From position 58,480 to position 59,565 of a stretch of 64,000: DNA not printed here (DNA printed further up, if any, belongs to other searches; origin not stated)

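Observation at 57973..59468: DUF547 fused to a TVP38/TMEM64 (DedA-superfamily) membrane domain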

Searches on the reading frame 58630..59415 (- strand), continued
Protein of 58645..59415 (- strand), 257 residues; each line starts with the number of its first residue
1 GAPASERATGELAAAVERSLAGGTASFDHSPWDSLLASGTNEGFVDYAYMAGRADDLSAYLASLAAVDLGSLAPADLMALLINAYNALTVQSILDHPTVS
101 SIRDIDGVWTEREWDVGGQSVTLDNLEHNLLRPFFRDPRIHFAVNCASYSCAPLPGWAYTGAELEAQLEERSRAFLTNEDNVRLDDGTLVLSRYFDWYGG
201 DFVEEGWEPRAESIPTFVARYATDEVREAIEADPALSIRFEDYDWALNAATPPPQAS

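Call 80: get_annotated_region(hit=H14, flank=7000)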
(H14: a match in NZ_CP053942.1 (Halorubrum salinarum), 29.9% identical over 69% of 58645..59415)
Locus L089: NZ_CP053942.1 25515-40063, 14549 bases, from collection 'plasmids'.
description: Halorubrum salinarum strain RHB-C plasmid pHAR01, complete sequence
organism: Halorubrum salinarum (NCBI taxid 2739057)
taxonomy: Archaea; Euryarchaeota; Halobacteria; Halobacteriales; Haloferacaceae; Halorubrum; Halorubrum salinarum
host: -; source: soil,single cell,solar salt farm; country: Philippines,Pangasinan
typing (MOB-suite, as given by PLSDB): non-mobilizable
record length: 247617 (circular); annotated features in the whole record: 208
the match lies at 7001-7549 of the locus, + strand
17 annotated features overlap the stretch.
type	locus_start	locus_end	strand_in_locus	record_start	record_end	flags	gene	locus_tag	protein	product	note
CDS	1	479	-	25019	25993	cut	-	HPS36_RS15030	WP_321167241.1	DUF3179 domain-containing (seleno)protein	-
CDS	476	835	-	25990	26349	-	-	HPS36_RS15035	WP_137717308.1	helix-turn-helix domain-containing protein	-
CDS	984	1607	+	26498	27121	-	-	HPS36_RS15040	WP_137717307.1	cysteine hydrolase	-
CDS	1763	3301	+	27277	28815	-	-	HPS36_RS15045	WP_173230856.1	histidine kinase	-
CDS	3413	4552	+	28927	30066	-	-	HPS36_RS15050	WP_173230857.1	DUF3179 domain-containing protein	-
CDS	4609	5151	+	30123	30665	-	-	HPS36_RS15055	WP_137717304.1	hypothetical protein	-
CDS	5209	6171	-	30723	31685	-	-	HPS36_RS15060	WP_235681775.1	prenyltransferase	-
CDS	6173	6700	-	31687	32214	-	-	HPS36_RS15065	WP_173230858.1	redoxin domain-containing protein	-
CDS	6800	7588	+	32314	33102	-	-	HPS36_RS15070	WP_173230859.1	DUF547 domain-containing protein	-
CDS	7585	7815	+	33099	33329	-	-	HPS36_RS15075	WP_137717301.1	hypothetical protein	-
CDS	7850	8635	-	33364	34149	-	-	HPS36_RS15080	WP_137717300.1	TSUP family transporter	-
CDS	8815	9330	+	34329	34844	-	-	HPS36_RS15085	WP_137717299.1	redoxin domain-containing protein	-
CDS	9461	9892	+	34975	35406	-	-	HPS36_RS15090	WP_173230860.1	hypothetical protein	-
CDS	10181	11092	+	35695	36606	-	-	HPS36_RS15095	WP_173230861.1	sulfite exporter TauE/SafE family protein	GO:0006810 - transport [Evidence IEA]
CDS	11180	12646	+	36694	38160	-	-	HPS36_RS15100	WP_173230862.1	dihydrolipoyl dehydrogenase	-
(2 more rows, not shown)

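Call 83: find_homologous_proteins(query=P0147, max_evalue=1e-20)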
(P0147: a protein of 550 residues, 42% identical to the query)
Query P0147 (550 aa): 935 proteins with E <= 1e-20 among 8000 candidates; the best 120 are listed.
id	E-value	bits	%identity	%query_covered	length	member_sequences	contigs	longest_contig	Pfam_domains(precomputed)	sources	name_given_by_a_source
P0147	0.0e+0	1256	100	100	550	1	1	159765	PF09335.17,PF04784.20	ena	-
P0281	2.1e-265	900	73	100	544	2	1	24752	PF09335.17,PF04784.20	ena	-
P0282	8.1e-263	891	73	100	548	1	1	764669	PF09335.17,PF04784.20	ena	-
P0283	1.9e-262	890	73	100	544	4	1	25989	PF09335.17,PF04784.20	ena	-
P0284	2.7e-241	820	70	96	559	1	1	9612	PF09335.17,PF04784.20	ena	-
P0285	6.7e-233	792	64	100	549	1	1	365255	PF09335.17,PF04784.20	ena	-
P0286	1.1e-186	640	56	95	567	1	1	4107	PF09335.17,PF04784.20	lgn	-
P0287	8.9e-176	604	53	99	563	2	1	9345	PF09335.17,PF04784.20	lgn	-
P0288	1.9e-174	599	52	99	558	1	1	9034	PF09335.17,PF04784.20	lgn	-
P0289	3.0e-174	599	55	93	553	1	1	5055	PF09335.17,PF04784.20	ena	-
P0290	4.8e-174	598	54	97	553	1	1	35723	PF09335.17,PF04784.20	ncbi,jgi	jgi:uncharacterized membrane protein YdjX (TVP38/TMEM64 family)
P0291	7.2e-174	598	52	93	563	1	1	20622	PF09335.17,PF04784.20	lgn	-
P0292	1.4e-173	597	52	97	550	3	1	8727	PF09335.17,PF04784.20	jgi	-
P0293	3.1e-173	595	53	93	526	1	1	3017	PF09335.17,PF04784.20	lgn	-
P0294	3.6e-173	595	51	99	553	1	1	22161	PF09335.17,PF04784.20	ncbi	-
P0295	7.3e-173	594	51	98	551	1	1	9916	PF09335.17,PF04784.20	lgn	-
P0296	1.1e-172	594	51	98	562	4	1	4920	PF09335.17,PF04784.20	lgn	-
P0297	1.5e-172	593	51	98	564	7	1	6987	PF09335.17,PF04784.20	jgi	-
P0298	2.2e-172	593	53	94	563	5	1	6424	PF09335.17,PF04784.20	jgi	-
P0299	2.8e-172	592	54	93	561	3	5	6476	PF09335.17,PF04784.20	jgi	-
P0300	5.0e-172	591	51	97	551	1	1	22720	PF09335.17,PF04784.20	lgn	-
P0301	1.9e-171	590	51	98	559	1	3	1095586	PF09335.17,PF04784.20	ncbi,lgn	ncbi:MAG: DUF547 domain-containing protein [Phycisphaerales bacterium]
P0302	6.7e-171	588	53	93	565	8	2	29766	PF09335.17,PF04784.20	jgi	-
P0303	1.3e-170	587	51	99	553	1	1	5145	PF09335.17,PF04784.20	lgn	-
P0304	3.0e-170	586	49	99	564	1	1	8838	PF09335.17,PF04784.20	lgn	-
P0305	1.4e-169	583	51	98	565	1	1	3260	PF09335.17,PF04784.20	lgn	-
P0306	2.1e-169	583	49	97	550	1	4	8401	PF09335.17,PF04784.20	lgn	-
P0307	2.1e-169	583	50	99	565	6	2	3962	PF09335.17,PF04784.20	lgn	-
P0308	2.7e-169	582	52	90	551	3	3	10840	PF09335.17,PF04784.20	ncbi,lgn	-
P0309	2.8e-169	582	53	94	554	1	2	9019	PF09335.17,PF04784.20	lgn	-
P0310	2.8e-169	582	50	98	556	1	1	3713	PF09335.17,PF04784.20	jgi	-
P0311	2.9e-169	582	53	93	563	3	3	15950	PF09335.17,PF04784.20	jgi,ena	-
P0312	4.1e-169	582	49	99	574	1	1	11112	PF09335.17,PF04784.20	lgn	-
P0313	1.2e-168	580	50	97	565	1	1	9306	PF09335.17,PF04784.20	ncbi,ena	-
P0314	1.3e-168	580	50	98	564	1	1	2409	PF09335.17,PF04784.20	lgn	-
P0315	1.5e-168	580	51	98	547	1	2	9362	PF09335.17,PF04784.20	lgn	-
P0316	1.6e-168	580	49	98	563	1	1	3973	PF09335.17,PF04784.20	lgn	-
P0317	2.1e-168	579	50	99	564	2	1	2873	PF09335.17,PF04784.20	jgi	-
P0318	2.5e-168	579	52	94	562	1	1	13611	PF09335.17,PF04784.20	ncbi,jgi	jgi:uncharacterized membrane protein YdjX (TVP38/TMEM64 family)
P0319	3.5e-168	579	52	92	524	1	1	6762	PF09335.17,PF04784.20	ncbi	ncbi:MAG: VTT domain-containing protein [Phycisphaeraceae bacterium]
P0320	5.0e-168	578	49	97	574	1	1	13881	PF09335.17,PF04784.20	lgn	-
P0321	8.4e-168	577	53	90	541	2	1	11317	PF09335.17,PF04784.20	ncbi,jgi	-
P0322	9.0e-168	577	51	98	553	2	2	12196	PF09335.17,PF04784.20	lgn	-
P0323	1.5e-167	577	52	92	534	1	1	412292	PF09335.17,PF04784.20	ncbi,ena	-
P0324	1.6e-167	577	52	92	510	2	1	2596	PF09335.17,PF04784.20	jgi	jgi:uncharacterized membrane protein YdjX (TVP38/TMEM64 family)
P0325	2.0e-167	576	50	90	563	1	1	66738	PF09335.17,PF04784.20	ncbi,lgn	-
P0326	2.0e-167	576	50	96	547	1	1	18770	PF09335.17,PF04784.20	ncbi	-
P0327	2.6e-167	576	50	98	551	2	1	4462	PF09335.17,PF04784.20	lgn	-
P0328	3.5e-167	575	50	99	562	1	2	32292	PF09335.17,PF04784.20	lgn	-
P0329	5.6e-167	575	50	95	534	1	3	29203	PF09335.17,PF04784.20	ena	-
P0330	7.5e-167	574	50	95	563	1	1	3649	PF09335.17,PF04784.20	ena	-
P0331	9.5e-167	574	49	98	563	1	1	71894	PF09335.17,PF04784.20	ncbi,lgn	-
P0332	1.1e-166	574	51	93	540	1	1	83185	PF09335.17,PF04784.20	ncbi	-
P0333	1.5e-166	573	51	94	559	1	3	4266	PF09335.17,PF04784.20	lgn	-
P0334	1.8e-166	573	49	94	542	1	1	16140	PF09335.17,PF04784.20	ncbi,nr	ncbi:MAG: DUF547 domain-containing protein [Planctomycetes bacterium]|nr:DUF547 domain-containing pr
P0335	1.9e-166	573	53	93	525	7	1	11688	PF09335.17,PF04784.20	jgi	-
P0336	2.2e-166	573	50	98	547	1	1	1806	PF09335.17,PF04784.20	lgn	-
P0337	3.3e-166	572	49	99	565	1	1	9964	PF09335.17,PF04784.20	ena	-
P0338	3.7e-166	572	51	94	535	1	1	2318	PF09335.17,PF04784.20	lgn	-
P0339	5.1e-166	572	52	93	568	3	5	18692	PF09335.17,PF04784.20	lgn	-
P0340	6.9e-166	571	50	93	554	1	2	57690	PF09335.17,PF04784.20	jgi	-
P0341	7.0e-166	571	49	94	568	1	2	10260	PF09335.17,PF04784.20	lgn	-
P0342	7.7e-166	571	51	94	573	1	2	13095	PF09335.17,PF04784.20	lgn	-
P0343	8.7e-166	571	49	99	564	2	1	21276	PF09335.17,PF04784.20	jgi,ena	-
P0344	9.4e-166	571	49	98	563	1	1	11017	PF09335.17,PF04784.20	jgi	-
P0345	9.6e-166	571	50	93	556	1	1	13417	PF09335.17,PF04784.20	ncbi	-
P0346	2.2e-165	569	48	99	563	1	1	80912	PF09335.17,PF04784.20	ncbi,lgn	-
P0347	2.3e-165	569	49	98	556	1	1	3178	PF09335.17,PF04784.20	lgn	-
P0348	2.6e-165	569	49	98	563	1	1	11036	PF09335.17,PF04784.20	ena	-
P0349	4.0e-165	569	50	96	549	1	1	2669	PF09335.17,PF04784.20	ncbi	-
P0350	4.2e-165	569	49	98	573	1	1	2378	PF09335.17,PF04784.20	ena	-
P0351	7.1e-165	568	50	90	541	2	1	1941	PF09335.17,PF04784.20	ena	-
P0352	1.1e-164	567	51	94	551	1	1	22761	PF09335.17,PF04784.20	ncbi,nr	ncbi:MAG: VTT domain-containing protein [Planctomycetes bacterium]|nr:VTT domain-containing protein 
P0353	1.2e-164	567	50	94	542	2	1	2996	PF09335.17,PF04784.20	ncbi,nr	ncbi:MAG: VTT domain-containing protein [Planctomycetes bacterium]|nr:VTT domain-containing protein 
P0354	1.2e-164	567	51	93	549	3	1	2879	PF09335.17,PF04784.20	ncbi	-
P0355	1.3e-164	567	50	98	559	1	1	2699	PF09335.17,PF04784.20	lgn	-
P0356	2.0e-164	566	51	96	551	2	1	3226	PF09335.17,PF04784.20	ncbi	-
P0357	2.3e-164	566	51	93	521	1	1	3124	PF09335.17,PF04784.20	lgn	-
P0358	2.3e-164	566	51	95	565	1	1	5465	PF09335.17,PF04784.20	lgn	-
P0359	3.0e-164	566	49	98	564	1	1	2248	PF09335.17,PF04784.20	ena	-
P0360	4.1e-164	565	49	97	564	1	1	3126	PF09335.17,PF04784.20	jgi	-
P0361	4.7e-164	565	51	93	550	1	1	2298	PF09335.17,PF04784.20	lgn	-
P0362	6.3e-164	565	50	94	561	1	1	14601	PF09335.17,PF04784.20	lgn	-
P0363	9.2e-164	564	51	91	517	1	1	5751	PF09335.17,PF04784.20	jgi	jgi:uncharacterized membrane protein YdjX (TVP38/TMEM64 family)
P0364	1.3e-163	564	51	96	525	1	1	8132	PF09335.17,PF04784.20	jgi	jgi:uncharacterized membrane protein YdjX (TVP38/TMEM64 family)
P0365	1.5e-163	563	52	89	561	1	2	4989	PF09335.17,PF04784.20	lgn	-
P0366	2.4e-163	563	50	94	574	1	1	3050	PF09335.17,PF04784.20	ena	-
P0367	2.7e-163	563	51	94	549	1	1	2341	PF09335.17,PF04784.20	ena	-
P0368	2.7e-163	563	49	98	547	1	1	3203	PF09335.17,PF04784.20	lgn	-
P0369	2.8e-163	563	48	97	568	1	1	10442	PF09335.17,PF04784.20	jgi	-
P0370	3.0e-163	562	49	97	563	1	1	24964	PF09335.17,PF04784.20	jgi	-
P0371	3.3e-163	562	50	94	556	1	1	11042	PF09335.17,PF04784.20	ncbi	-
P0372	3.4e-163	562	50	96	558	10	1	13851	PF09335.17,PF04784.20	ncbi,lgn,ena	-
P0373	4.0e-163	562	48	98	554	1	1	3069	PF09335.17,PF04784.20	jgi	-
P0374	4.1e-163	562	51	94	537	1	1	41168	PF09335.17,PF04784.20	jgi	-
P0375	4.3e-163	562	52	90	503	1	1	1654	PF09335.17,PF04784.20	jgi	jgi:uncharacterized membrane protein YdjX (TVP38/TMEM64 family)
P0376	4.7e-163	562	51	93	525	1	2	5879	PF09335.17,PF04784.20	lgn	-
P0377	5.3e-163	562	50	93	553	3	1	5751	PF09335.17,PF04784.20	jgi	jgi:uncharacterized membrane protein YdjX (TVP38/TMEM64 family)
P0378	9.3e-163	561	49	94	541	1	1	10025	PF09335.17,PF04784.20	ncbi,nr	ncbi:MAG: DUF547 domain-containing protein [Planctomycetes bacterium]|nr:DUF547 domain-containing pr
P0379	1.1e-162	561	50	94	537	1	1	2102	PF09335.17,PF04784.20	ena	-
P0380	1.3e-162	560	48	97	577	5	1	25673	PF09335.17,PF04784.20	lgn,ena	-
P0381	1.4e-162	560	49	97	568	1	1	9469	PF09335.17,PF04784.20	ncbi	-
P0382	1.6e-162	560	50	93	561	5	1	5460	PF09335.17,PF04784.20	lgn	-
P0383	1.9e-162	560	50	97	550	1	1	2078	PF09335.17,PF04784.20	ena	-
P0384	2.1e-162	560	47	98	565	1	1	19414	PF09335.17,PF04784.20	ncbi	-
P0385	3.0e-162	559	49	99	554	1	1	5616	PF09335.17,PF04784.20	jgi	-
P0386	4.0e-162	559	49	94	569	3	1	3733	PF09335.17,PF04784.20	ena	-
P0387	4.2e-162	559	50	98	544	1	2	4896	PF09335.17,PF04784.20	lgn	-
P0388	4.8e-162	558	48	98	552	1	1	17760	PF09335.17,PF04784.20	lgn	-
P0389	5.5e-162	558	50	97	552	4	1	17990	PF09335.17,PF04784.20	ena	-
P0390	6.4e-162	558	46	98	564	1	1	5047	PF09335.17,PF04784.20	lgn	-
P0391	6.8e-162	558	48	98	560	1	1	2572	PF09335.17,PF04784.20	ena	-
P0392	7.6e-162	558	51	93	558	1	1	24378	PF09335.17,PF04784.20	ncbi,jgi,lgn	-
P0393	7.7e-162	558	51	92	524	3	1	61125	PF09335.17,PF04784.20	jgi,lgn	-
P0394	8.4e-162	558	49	97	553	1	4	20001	PF09335.17,PF04784.20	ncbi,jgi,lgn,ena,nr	ncbi:MAG: VTT domain-containing protein [Planctomycetia bacterium]|nr:VTT domain-containing protein 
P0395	9.1e-162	558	48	94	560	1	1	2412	PF09335.17,PF04784.20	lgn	-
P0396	9.7e-162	557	50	93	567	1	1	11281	PF09335.17,PF04784.20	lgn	-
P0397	1.0e-161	557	47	97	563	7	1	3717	PF09335.17,PF04784.20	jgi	jgi:uncharacterized membrane protein YdjX (TVP38/TMEM64 family)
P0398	1.2e-161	557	49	96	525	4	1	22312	PF09335.17,PF04784.20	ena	-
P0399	1.3e-161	557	51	90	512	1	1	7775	PF09335.17,PF04784.20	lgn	-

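Call 84: find_encoding_contigs(protein=P0301, flank=9000, max_places=2)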
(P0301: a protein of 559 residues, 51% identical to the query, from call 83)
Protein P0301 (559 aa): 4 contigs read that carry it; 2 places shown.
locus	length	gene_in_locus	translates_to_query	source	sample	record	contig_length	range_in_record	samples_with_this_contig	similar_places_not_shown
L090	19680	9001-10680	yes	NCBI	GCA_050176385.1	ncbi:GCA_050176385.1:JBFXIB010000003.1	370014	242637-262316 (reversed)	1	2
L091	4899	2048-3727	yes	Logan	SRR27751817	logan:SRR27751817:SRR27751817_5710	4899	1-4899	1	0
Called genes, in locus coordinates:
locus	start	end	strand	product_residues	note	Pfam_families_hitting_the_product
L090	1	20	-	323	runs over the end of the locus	PF01048:PNP_UDP_1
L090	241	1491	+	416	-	PF01209:Ubie_methyltran (weak), PF13489:Methyltransf_23 (weak), PF13649:Methyltransf_25, PF13847:Methyltransf_31, PF08242:Methyltransf_12 (faint), PF08241:Methyltransf_11 (weak), PF13847:Methyltransf_31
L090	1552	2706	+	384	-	PF01384:PHO4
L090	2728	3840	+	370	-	PF04055:Radical_SAM, PF12345:DUF3641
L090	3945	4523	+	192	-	PF00440:TetR_N, PF16859:TetR_C_11, PF16925:TetR_C_13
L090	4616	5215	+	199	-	PF02627:CMD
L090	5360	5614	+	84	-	PF01361:Tautomerase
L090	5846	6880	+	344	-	PF00561:Abhydrolase_1, PF12146:Hydrolase_4, PF12697:Abhydrolase_6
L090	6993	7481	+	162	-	PF07080:DUF1348, PF12680:SnoaL_2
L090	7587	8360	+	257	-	PF00106:adh_short, PF08659:KR, PF23441:SDR, PF13561:adh_short_C2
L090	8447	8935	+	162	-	PF01451:LMWPc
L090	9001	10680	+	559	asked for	PF09335:VTT_dom, PF04784:DUF547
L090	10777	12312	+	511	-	PF01134:GIDA (weak), PF01262:AlaDh_PNT_C (faint), PF01266:DAO (faint), PF02737:3HCDH_N (faint), PF03486:HI0933_like (faint), PF07992:Pyr_redox_2, PF00070:Pyr_redox, PF02852:Pyr_redox_dim, +2 more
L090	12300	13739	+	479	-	PF26314:MptA_B_family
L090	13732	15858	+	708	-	PF00535:Glycos_transf_2, PF12804:NTP_transf_3 (faint), PF09837:DUF2064, PF00535:Glycos_transf_2, PF13641:Glyco_tranf_2_3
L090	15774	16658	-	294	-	-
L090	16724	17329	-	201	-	PF04542:Sigma70_r2, PF08281:Sigma70_r4_2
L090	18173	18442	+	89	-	-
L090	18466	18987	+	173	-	PF11149:DUF2924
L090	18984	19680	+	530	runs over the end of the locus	PF00239:Resolvase, PF07508:Recombinase, PF13408:Zn_ribbon_recom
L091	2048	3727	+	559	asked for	PF09335:VTT_dom, PF04784:DUF547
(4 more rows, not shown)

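Call 85: find_encoding_contigs(protein=P0282, flank=9000, max_places=2)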
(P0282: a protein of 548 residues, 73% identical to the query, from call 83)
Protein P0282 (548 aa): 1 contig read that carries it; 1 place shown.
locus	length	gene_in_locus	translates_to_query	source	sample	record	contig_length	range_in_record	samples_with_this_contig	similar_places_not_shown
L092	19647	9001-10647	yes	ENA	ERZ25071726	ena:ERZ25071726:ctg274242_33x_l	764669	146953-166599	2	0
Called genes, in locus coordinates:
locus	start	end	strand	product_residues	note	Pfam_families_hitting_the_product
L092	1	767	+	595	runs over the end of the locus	PF00722:Glyco_hydro_16, PF12951:PATR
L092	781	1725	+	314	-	PF01436:NHL (weak)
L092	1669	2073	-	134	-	-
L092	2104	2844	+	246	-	PF03006:HlyIII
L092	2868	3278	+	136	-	PF01219:DAGK_prokar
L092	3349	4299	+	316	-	-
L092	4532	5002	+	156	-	-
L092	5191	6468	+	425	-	-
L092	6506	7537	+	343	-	PF02685:Glucokinase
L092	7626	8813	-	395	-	PF22451:NirdL-like_HTH (weak), PF17805:AsnC_trans_reg2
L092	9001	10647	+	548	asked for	PF09335:VTT_dom, PF04784:DUF547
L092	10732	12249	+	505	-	PF01134:GIDA, PF01262:AlaDh_PNT_C (faint), PF01266:DAO (faint), PF02737:3HCDH_N (faint), PF07992:Pyr_redox_2, PF13738:Pyr_redox_3, PF00070:Pyr_redox, PF02852:Pyr_redox_dim, +2 more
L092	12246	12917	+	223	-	PF00535:Glycos_transf_2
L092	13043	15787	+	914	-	PF03200:Glyco_hydro_63 (faint), PF22422:MGH1-like_GH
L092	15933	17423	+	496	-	PF23914:TPR_CcmH_CycH (faint)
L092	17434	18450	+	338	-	PF00288:GHMP_kinases_N (weak), PF08544:GHMP_kinases_C (weak)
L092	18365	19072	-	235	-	-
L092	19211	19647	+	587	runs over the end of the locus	PF02776:TPP_enzyme_N, PF00205:TPP_enzyme_M, PF02775:TPP_enzyme_C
